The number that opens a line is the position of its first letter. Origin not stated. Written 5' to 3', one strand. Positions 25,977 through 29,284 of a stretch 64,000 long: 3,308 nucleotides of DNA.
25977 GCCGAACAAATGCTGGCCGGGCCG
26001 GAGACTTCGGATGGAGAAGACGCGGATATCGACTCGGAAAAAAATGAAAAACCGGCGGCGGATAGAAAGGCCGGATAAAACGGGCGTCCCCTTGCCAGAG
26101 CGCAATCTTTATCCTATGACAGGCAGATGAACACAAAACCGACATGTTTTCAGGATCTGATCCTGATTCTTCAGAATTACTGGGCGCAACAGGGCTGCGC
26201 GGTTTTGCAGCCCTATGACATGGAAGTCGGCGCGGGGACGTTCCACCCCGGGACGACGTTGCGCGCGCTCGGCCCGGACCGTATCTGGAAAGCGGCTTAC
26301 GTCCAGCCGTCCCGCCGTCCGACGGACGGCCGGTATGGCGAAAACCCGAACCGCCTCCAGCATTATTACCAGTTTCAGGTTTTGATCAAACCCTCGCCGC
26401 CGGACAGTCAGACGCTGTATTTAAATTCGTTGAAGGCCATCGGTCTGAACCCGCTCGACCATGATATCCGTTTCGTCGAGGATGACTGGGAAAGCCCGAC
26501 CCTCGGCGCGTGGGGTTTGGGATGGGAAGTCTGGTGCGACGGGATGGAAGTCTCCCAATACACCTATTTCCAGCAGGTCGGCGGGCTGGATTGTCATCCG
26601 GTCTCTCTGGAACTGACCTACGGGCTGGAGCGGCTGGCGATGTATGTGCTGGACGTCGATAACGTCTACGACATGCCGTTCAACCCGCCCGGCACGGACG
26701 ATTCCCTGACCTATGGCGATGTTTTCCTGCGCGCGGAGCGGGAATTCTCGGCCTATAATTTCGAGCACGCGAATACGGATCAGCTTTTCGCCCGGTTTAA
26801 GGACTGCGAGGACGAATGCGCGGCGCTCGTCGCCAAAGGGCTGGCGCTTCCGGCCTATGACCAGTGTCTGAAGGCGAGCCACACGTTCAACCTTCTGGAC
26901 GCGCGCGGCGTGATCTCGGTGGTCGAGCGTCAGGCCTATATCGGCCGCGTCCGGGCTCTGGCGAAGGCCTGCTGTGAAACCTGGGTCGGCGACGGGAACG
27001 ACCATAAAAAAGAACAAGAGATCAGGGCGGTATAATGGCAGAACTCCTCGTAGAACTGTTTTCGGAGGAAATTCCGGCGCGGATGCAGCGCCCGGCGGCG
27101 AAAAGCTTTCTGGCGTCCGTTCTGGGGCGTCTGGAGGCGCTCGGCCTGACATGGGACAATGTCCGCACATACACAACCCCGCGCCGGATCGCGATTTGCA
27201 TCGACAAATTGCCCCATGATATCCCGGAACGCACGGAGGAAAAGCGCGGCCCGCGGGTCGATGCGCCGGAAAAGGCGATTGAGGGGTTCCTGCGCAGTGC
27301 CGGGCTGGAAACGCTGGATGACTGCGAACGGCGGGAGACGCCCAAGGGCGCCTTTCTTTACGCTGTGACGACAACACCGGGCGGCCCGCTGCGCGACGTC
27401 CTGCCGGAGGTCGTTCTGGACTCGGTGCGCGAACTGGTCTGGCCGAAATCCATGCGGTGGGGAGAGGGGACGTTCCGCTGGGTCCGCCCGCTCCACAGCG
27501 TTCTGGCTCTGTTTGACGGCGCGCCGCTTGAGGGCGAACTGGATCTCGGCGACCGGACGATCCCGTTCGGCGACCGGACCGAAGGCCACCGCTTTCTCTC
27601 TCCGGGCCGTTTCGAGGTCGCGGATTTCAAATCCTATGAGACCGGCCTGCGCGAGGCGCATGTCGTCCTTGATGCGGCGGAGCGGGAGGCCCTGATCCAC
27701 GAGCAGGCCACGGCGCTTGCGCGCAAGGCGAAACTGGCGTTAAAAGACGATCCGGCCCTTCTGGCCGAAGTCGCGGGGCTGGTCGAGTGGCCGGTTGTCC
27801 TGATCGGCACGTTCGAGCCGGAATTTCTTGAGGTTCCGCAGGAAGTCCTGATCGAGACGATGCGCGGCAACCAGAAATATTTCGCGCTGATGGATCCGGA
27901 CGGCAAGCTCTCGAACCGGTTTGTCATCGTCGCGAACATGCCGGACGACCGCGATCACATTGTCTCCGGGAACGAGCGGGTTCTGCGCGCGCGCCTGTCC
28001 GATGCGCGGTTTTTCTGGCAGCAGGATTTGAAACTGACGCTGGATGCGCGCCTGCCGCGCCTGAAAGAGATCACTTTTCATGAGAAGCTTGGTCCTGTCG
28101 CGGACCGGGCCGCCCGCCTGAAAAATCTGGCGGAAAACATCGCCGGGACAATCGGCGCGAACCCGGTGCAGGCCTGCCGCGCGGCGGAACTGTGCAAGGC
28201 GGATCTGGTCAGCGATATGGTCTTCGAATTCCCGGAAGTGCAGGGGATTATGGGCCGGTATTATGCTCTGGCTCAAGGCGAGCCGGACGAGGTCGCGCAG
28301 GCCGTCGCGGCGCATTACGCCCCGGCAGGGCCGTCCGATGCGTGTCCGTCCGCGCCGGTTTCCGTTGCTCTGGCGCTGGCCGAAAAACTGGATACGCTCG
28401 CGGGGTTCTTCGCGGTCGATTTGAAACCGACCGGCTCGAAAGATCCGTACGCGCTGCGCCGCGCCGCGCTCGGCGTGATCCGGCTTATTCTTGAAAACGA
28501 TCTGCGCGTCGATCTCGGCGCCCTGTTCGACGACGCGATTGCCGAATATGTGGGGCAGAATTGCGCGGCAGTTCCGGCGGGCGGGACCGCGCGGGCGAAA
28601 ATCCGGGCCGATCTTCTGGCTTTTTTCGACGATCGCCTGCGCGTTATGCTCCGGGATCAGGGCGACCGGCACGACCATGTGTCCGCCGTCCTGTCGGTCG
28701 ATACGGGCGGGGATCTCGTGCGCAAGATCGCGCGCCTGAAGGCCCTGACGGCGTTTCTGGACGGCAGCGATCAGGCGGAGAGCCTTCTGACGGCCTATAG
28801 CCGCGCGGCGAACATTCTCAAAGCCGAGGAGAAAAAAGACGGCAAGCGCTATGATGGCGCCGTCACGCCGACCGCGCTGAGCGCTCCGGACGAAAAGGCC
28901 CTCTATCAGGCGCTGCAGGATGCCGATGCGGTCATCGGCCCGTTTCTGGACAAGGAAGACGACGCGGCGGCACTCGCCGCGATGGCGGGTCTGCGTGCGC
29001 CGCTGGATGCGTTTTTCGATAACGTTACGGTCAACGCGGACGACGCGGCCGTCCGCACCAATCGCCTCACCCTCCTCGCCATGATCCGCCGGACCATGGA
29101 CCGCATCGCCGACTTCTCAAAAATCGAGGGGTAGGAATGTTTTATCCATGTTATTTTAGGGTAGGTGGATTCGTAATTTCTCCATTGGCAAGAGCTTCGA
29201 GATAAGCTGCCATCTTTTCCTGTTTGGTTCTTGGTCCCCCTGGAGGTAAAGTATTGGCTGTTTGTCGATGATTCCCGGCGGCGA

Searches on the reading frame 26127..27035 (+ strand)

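Call 19: search_protein_families(library=pfam, proteins=[window:26127-27035:+], max_evalue=0.0001)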
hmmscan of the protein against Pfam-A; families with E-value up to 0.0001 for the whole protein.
window:26127-27035:+ (302 aa): 1 family
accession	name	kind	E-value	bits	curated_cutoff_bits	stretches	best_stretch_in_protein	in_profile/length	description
PF02091.20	tRNA-synt_2e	-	8.1e-143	475.1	27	1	8-287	1-274/278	Glycyl-tRNA synthetase alpha subunit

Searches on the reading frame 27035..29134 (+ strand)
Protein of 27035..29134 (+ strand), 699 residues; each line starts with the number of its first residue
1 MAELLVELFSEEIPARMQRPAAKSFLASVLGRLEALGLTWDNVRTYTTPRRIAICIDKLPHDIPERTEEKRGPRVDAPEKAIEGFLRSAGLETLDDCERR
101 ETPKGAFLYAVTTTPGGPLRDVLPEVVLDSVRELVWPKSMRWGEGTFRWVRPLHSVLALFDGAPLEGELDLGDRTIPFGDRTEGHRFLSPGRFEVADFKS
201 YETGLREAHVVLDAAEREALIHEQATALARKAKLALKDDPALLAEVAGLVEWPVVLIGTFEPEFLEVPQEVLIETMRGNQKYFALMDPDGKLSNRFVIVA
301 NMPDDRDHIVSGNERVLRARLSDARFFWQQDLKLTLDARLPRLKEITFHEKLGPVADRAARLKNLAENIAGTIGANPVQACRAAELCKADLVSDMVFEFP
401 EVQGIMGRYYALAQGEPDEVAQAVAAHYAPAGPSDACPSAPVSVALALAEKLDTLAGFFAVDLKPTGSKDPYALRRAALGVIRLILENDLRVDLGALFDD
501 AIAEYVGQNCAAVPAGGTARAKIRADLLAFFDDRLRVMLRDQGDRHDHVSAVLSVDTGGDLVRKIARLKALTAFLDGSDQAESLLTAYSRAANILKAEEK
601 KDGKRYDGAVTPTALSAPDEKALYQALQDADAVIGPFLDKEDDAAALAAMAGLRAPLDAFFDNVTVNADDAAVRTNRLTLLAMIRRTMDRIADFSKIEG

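Call 19: search_protein_families(library=pfam, proteins=[window:27035-29134:+], max_evalue=0.0001)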
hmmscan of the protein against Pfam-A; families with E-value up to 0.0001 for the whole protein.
window:27035-29134:+ (699 aa): 2 families
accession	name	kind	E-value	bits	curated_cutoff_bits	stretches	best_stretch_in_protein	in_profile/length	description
PF02092.22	tRNA_synt_2f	-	3.3e-189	630.7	29.2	1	4-553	1-535/536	Glycyl-tRNA synthetase beta subunit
PF05746.21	DALR_1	-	4.6e-10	40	22.3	1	585-690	2-104/117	DALR anticodon binding domain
